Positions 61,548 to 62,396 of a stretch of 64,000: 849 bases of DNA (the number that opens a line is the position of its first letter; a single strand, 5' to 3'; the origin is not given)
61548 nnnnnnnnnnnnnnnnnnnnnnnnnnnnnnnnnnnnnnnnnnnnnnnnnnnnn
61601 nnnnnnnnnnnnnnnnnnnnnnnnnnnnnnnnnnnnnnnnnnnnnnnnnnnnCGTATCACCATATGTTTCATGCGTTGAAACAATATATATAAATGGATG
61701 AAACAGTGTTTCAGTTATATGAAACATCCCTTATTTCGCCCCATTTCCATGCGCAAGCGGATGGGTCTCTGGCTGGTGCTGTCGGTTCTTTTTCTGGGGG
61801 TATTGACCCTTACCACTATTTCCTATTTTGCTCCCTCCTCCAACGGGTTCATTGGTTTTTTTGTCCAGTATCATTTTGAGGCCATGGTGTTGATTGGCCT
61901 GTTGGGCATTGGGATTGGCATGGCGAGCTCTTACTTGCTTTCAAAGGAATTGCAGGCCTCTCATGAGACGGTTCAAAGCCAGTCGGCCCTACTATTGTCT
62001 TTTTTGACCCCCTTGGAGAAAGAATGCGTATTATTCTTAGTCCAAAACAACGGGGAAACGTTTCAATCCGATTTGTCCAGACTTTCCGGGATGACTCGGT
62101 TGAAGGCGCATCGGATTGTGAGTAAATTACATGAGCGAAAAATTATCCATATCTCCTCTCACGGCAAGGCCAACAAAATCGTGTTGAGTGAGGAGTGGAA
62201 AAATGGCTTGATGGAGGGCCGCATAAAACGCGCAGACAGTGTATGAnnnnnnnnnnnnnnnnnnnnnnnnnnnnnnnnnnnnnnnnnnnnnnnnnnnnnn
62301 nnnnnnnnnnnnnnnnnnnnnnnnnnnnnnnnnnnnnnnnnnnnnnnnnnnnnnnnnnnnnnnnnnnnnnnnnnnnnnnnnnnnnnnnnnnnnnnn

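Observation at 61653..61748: Operator-like array of five TGAAACA half-sites around a TATA box between the cop operon and a membrane-anchored wHTH regulator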

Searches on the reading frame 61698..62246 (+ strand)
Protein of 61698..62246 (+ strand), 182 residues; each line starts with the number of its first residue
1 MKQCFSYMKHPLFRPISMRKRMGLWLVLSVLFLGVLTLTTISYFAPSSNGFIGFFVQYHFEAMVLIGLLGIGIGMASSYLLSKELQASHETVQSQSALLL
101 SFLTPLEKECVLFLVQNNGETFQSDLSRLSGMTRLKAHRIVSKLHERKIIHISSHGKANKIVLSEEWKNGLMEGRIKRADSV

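Call 5: search_protein_families(library=pfam, proteins=[window:61698-62246:+], max_evalue=0.01)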
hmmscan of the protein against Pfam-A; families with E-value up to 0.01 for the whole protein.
window:61698-62246:+ (182 aa): 2 families
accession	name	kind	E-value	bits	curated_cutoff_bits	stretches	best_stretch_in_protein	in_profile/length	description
PF24034.1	DUF7343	-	1.8e-05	24.9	27.6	1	107-163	5-61/62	Domain of unknown function (DUF7343)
PF12802.13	MarR_2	-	0.0026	18.3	27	1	111-151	10-51/61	MarR family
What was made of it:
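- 61719..62246 (+): Regulator gene (175 aa from ATG 61719). Predicted layout: cytoplasmic basic N-terminus, TM1, a loop of about 15 aa, then TM2 continuous with a stalk helix, a MarR/ArsR-like winged helix and a C-terminal helix. Pfam DUF7343 24.9 bits (cut-off 27.6) and MarR_2 18.3 bits (call 5).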

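Call 9: find_homologous_proteins(query=window:61698-62246:+, max_evalue=0.001)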
Query window:61698-62246:+ (182 aa): 28 proteins with E <= 0.001 among 390 candidates.
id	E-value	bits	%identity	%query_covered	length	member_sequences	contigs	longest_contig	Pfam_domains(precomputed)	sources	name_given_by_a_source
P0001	2.2e-99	348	100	91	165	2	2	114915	-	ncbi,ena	-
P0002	5.0e-80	285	78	91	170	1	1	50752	-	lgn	-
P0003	1.2e-78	281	79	91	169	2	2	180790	-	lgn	-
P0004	2.0e-77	277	77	91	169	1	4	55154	-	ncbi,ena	-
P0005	2.8e-77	276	77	91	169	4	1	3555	-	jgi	jgi:hypothetical protein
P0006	3.0e-77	276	78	91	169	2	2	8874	-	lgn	-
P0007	1.1e-76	274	77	91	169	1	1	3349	-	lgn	-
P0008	2.3e-75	270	75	91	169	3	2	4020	-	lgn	-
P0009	1.0e-73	265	74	91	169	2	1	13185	-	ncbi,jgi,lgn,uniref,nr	ncbi:MAG: hypothetical protein FJY86_03305 [Candidatus Diapherotrites archaeon]|uniref:Uncharacteriz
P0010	9.0e-71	255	80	84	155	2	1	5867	-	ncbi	-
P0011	1.3e-68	248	68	90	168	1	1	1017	-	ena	-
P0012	8.9e-67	242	68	90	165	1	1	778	-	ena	-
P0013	6.7e-66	239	66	90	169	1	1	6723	-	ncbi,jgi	jgi:hypothetical protein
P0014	1.6e-65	238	65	92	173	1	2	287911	-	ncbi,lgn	-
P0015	1.4e-64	235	64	91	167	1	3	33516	-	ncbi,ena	ncbi:MAG: hypothetical protein AABX02_03210 [archaeon]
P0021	5.0e-58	214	71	79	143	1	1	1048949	-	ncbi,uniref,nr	ncbi:MAG: hypothetical protein IPJ89_02520 [Candidatus Iainarchaeum archaeon]|uniref:Transcription r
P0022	4.3e-48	181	54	93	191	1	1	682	PF24034.2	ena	-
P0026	9.6e-31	125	42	80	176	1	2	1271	PF24034.2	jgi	jgi:uncharacterized membrane protein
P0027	1.4e-19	89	37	80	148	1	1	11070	PF13412.13,PF01978.26,PF09339.17,PF12802.14,PF13545.13,PF24034.2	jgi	jgi:CRP-like cAMP-binding protein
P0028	7.0e-6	44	29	62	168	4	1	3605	PF24034.2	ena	-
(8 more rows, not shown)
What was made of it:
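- On Pfam DUF7343 (PF24034) winged-helix domain: Homologues P0022 and P0026-P0028 carry a precomputed PF24034 hit (call 9).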

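Call 12: find_related_loci(query=A1, collection=genome_contigs, flank=6000)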
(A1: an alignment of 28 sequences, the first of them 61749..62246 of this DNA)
Query A1 (165 aa) in genome_contigs; peptide patterns used: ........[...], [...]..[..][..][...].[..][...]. (x = any residue, [..] = any of these).
77 stretches matched a pattern; 25 encode a relative of the query (tblastn E <= 1e-3); 25 distinct loci.
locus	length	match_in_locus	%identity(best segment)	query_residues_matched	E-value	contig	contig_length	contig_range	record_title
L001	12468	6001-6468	81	1-156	2e-76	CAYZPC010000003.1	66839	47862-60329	MAG TPA_asm: uncultured archaeon isolate SRP278252_co2_776 genome assembly, contig: NODE_658_length_66839_cov_6.878833,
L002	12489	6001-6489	77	1-163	1e-75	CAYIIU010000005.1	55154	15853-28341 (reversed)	MAG TPA_asm: uncultured archaeon isolate ERP119705_co23_96 genome assembly, contig: NODE_325_length_55154_cov_6.939672,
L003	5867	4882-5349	79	1-156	1e-72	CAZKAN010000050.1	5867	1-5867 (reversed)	MAG TPA_asm: uncultured archaeon isolate SRP342105_co2_386 genome assembly, contig: NODE_15699_length_5867_cov_3.748624,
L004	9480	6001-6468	76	1-156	8e-71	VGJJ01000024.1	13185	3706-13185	MAG: Candidatus Iainarchaeum archaeon isolate M_DeepCast_50m_m2_156 M_DeepCast_50m_m2_156_Ga0194121_10008319, whole geno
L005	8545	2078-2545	67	1-156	2e-63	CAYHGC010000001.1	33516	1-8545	MAG TPA_asm: uncultured archaeon isolate ERP119705_co12_117 genome assembly, contig: NODE_1382_length_33516_cov_5.402887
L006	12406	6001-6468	69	1-156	4e-63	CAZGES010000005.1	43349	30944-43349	MAG TPA_asm: uncultured archaeon isolate SRP292972_co3_112 genome assembly, contig: NODE_637_length_43349_cov_5.526770,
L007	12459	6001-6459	68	2-154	6e-62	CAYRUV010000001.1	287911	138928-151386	MAG TPA_asm: uncultured archaeon isolate SRP278252_co2_866 genome assembly, contig: NODE_22_length_287911_cov_8.262934,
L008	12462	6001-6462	68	1-154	6e-62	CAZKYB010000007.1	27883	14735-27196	MAG TPA_asm: uncultured archaeon isolate SRP342105_co1_296 genome assembly, contig: NODE_2217_length_27883_cov_5.728044,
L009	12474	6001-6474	67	1-158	5e-61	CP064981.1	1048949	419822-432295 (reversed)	MAG: Candidatus Iainarchaeum archaeon isolate Fred_18-Q3-R57-64_BAT3C.431 chromosome, complete genome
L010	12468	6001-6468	38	3-155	3e-31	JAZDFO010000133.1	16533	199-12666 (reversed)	MAG: Candidatus Micrarchaeota archaeon isolate MEGAHIT-group-0.211 k141_8271493, whole genome shotgun sequence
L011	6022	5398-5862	36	1-151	8e-29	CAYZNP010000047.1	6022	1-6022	MAG TPA_asm: Candidatus Micrarchaeota archaeon isolate binchicken_co33_526 genome assembly, contig: NODE_19049_length_60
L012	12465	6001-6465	35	1-151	1e-27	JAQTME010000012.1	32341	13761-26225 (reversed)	MAG: Candidatus ainarchaeum sp. isolate STA_33 NODE_2637_length_32341_cov_3.876793_Sandtown_A, whole genome shotgun sequ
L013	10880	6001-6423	36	7-152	3e-27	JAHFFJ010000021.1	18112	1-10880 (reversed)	MAG: Candidatus Micrarchaeota archaeon isolate nzgw29 NODE_1914_length_18113_cov_3.647677, whole genome shotgun sequence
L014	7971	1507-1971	36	2-152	4e-27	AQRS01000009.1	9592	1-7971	Candidatus Iainarchaeum andersonii SCGC AAA011-E11 A11E11DRAFT_contig_34_0.35_C, whole genome shotgun sequence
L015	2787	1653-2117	35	1-151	3e-27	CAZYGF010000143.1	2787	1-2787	MAG TPA_asm: Candidatus Micrarchaeota archaeon isolate binchicken_co91_498 genome assembly, contig: NODE_68752_length_27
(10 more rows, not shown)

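Call 26: predict_structure(alignment_id=A1)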
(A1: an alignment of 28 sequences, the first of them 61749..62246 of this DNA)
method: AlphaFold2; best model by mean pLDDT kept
length: 165 residues; sequences in the alignment: 28
mean_pLDDT: 86.6   pTM: 0.60
mean pLDDT of the five models: 86.6, 86.3, 85.1, 84.4, 79.5
residues with pLDDT >= 90: 65; 70-90: 95; 50-70: 5; < 50: 0
segments of 3 or more residues with pLDDT < 50: none
pLDDT, mean of each block of 10 residues (from residue 1): 84 86 83 80 85 87 80 71 87 94 96 94 96 95 94 81 75
secondary structure, 60 per line:
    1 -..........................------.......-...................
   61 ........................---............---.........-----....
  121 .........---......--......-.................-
elements in order: H2-27 H34-40 H42-84 H88-99 E103-105 H106-111 H117-129 E133-138 E141-146 H148-164
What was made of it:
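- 61719..62246 (+): AF2 mean pLDDT 86.6, with one helix spanning model residues 42-84 (call 26).
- On MarR family: AF2 pLDDT 86.6 (call 26).
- On ToxR/CadC-like receptors: The model shows two N-terminal TM helices and a C-terminal wHTH (call 26).
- On ArnR-like archaeal membrane-bound regulators: The domain order is the reverse and there is no HAMP domain (calls 5, 26).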

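Call 29: search_solved_structures(query=A1, max_evalue=1)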
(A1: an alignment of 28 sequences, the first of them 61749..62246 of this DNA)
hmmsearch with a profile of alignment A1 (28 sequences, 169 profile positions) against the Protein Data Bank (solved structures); distinct sequences matched with E-value up to 1: 11.
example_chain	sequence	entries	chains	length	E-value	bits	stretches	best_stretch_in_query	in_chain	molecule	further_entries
1d8l_A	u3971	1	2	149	0.0095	18.9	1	78-164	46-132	PROTEIN (HOLLIDAY JUNCTION DNA HELICASE RUVA)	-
1bdx_A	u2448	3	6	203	0.021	17.8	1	79-164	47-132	HOLLIDAY JUNCTION DNA HELICASE RUVA | RUVA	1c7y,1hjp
1cuk_A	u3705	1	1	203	0.021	17.8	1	79-164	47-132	RUVA PROTEIN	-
7pbu_A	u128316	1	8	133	0.021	17.8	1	81-163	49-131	Holliday junction ATP-dependent DNA helicase RuvA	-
4l5i_A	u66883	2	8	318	0.03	17.3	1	114-146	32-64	Transcriptional regulator LsrR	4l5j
4go1_A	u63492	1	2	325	0.031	17.3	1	114-146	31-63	Transcriptional regulator LsrR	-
7x5a_A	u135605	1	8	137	0.13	15.2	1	81-167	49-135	Holliday junction ATP-dependent DNA helicase RuvA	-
7x7q_A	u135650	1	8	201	0.34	13.9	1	81-167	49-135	Holliday junction ATP-dependent DNA helicase RuvA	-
8c7s_A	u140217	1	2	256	0.72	12.8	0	72-149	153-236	Global transcriptional regulator CodY (Fragment)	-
6yw5_KK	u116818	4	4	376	0.73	12.8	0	72-129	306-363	Mitochondrial ribosomal protein subunit S18 | Translational machinery component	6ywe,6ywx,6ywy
2fa5_A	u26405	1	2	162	0.75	12.8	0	116-152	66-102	transcriptional regulator marR/emrR family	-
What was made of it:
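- On MarR family: A profile search of PDB sequences gave only E = 0.75 to a MarR protein (call 29).
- Tried and rejected: Sequence search of the PDB with the family profile: only marginal RuvA and LsrR matches (call 29).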

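Call 30: fold_search(model_id=the predicted structure, library=pdb)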
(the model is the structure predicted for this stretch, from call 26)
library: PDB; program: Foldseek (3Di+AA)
matches with E <= 10: 1428; with E <= 0.001: 12
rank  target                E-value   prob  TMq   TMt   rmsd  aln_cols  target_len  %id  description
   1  9ff3                  5.7e-04  1.00  0.37  0.36  13.6       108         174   18  The structure of delta-ScoC, a global regulator protein from Geobacillus kaustophilus T-1 (released 2025-06-04)
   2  1s3j_B                6.1e-04  1.00  0.39  0.44  12.6       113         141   15  X-ray crystal structure of YusO protein from Bacillus subtilis (released 2004-04-13)
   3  2fxa_B                6.5e-04  1.00  0.40  0.37  14.0       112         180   23  Structure of the Protease Production Regulatory Protein hpr from Bacillus subtilis. (released 2006-03-14)
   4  3f72_B                6.5e-04  1.00  0.40  0.57   5.3       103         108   14  Crystal Structure of the Staphylococcus aureus pI258 CadC Metal Binding Site 2 Mutant (released 2009-04-07)
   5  5e1z                  6.9e-04  1.00  0.39  0.38  13.9       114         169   17  Crystal structure of the organohalide sensing RdhR-CbdbA1625 transcriptional regulator in the 2,4-dichlorophenol bound f (released 2016-10-05)
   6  5k5q_C                7.8e-04  1.00  0.35  0.57   4.0        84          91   15  Structure of AspA-DNA complex: novel centromere bindng protein-centromere complex (released 2016-06-01)
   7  6uvu_A                7.8e-04  1.00  0.38  0.53   4.1        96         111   16  Crystal structure of the AntR antimony-specific transcriptional repressor (released 2020-11-04)
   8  7el3_B                8.3e-04  1.00  0.43  0.51  12.1       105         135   20  Crystal structure of HpaR-DNA complex from Acinetobacter baumannii (released 2022-01-19)
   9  3f6o_A                8.3e-04  1.00  0.34  0.54   5.6        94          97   13  Crystal structure of ArsR family transcriptional regulator, RHA00566 (released 2008-11-25)
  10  6pcp_A                8.3e-04  1.00  0.38  0.44  13.4       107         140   19  Mechanism for regulation of DNA binding of Bordetella bronchiseptica BpsR by 6-hydroxynicotinic acid (released 2019-11-06)
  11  7dvu                  8.9e-04  1.00  0.41  0.47  12.6       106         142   12  Crystal structure of heme sensor protein PefR in complex with heme and cyanide (released 2021-09-29)
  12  1u2w_B                8.9e-04  1.00  0.40  0.57   6.7       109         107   13  Crystal Structure of the Staphylococcus aureus pI258 CadC (released 2005-07-12)
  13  4rs8_A                1.0e-03  1.00  0.36  0.62   3.8        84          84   15  Apo structure of novel pNOB8 plasmid centromere binding protein (released 2015-09-16)
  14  2nyx_A                1.0e-03  1.00  0.40  0.44   8.8       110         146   17  Crystal structure of RV1404 from Mycobacterium tuberculosis (released 2006-12-05)
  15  6pco_A                1.2e-03  1.00  0.38  0.44  11.9       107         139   17  Mechanism for regulation of DNA binding of Bordetella bronchiseptica BpsR by 6-hydroxynicotinic acid (released 2019-11-06)
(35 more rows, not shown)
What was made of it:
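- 61719..62246 (+): Foldseek hits MarR, ArsR and CadC folds at E about 6e-4 (call 30).
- On MarR family: Foldseek top hits are MarR-family and ArsR-family structures at probability 1.00 and E about 6e-4 (call 30).
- Closest known: MarR and ArsR/SmtB winged-helix repressors. Same: They are the best structural matches to the cytoplasmic part (Foldseek E 6e-4 to 3e-3, call 30).
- The AF2 model shows TM2 continuous with the stalk helix that leads into a MarR/ArsR-like wHTH (calls 26, 30).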

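Call 42: search_protein_families(library=ncbifam, proteins=[window:61719-62246:+], max_evalue=0.1)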
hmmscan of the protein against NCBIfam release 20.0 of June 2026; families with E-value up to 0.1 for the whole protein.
window:61719-62246:+ (175 aa): 1 family
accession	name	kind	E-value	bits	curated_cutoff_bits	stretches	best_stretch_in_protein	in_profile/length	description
NF053777.1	Saro0803TransReg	equivalog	0.0062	16.2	200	1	103-145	41-83/140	Saro_0803 family transcriptional regulator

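Call 45: search_protein_representatives(alignment_id=A1)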
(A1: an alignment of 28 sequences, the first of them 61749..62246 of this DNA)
Query: 28 sequences, 169 profile positions. Proteins with E-value up to 0.001 (for the whole library): 1877; up to 1e-10: 454; up to 1e-30: 21. The best 150 are listed.
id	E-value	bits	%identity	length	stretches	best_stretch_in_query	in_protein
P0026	2.6e-64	232.3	-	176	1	1-165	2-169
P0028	4.2e-47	176.3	-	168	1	14-166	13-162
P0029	4.5e-40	153.5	-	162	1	13-166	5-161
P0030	8.8e-40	152.5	-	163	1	9-166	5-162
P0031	9.1e-39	149.2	-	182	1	11-166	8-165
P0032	1.6e-38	148.4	-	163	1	11-165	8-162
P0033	1.6e-38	148.4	-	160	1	12-164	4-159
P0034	7.4e-38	146.2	-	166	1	14-167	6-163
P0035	2.5e-37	144.5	-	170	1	8-166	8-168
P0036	2.2e-36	141.5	-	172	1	11-166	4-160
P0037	1.3e-35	138.9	-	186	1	5-164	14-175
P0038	3.9e-35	137.4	-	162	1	15-163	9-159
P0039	3.9e-35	137.4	-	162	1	18-164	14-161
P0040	4.7e-35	137.1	-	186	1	12-165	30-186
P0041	1.7e-34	135.3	-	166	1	12-165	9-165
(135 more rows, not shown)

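Call 47: find_encoding_contigs(protein=P0028, flank=4000, max_places=3)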
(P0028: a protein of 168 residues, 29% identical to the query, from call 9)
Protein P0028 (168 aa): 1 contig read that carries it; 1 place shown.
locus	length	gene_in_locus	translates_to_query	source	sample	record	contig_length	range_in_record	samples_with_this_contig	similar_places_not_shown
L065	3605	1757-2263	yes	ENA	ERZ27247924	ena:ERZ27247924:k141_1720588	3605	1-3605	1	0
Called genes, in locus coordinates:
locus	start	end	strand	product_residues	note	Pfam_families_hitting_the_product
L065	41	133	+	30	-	-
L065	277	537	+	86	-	PF12840:HTH_20 (weak), PF01022:HTH_5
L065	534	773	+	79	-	PF13192:Thioredoxin_3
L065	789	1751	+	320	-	PF03773:ArsP_1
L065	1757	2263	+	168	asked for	PF24034:DUF7343 (weak)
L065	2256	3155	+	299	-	PF01545:Cation_efflux, PF16916:ZT_dimer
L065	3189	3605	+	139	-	?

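Call 48: find_encoding_contigs(protein=P0027, flank=4000, max_places=3)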
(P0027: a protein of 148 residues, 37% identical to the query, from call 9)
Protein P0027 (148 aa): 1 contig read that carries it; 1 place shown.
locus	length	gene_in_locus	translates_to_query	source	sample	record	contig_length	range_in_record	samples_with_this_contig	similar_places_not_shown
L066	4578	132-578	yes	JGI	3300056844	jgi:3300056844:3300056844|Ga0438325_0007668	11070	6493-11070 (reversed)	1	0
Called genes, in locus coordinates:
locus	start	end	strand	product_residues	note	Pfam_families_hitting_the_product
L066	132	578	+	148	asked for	PF01978:TrmB (weak), PF13545:HTH_Crp_2 (weak), PF12802:MarR_2 (faint), PF24034:DUF7343, PF09339:HTH_IclR (weak), PF13412:HTH_24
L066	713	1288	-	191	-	PF01871:AMMECR1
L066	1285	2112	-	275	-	PF01875:Memo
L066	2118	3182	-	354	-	PF04055:Radical_SAM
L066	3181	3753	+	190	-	PF14512:TM1586_NiRdase, PF00881:Nitroreductase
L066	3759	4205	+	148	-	PF00293:NUDIX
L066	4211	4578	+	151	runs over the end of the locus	PF02629:CoA_binding (weak), PF13380:CoA_binding_2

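Call 57: list_cluster_members(proteins=[P0001, P0021])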
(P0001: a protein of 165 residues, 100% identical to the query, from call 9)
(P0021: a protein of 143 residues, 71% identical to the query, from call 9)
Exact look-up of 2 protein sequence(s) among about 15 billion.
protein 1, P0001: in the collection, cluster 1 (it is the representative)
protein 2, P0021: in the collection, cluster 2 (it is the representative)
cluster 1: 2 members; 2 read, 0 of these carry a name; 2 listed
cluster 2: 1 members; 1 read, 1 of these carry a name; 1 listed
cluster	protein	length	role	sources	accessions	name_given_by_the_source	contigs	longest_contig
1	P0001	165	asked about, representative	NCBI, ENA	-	-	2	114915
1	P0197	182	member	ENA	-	-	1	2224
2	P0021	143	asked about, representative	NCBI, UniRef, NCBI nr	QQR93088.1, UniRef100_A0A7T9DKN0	MAG: hypothetical protein IPJ89_02520 [Candidatus Iainarchaeum archaeon] | Transcription regulator TrmB N-terminal domain-containing protein n=1 Tax=Candidatus ... | MAG: hypothetical protein IPJ89_02520 [Candidatus Diapherotrites archaeon]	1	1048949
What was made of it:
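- The organism is archaeal (calls 9, 12, 57).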
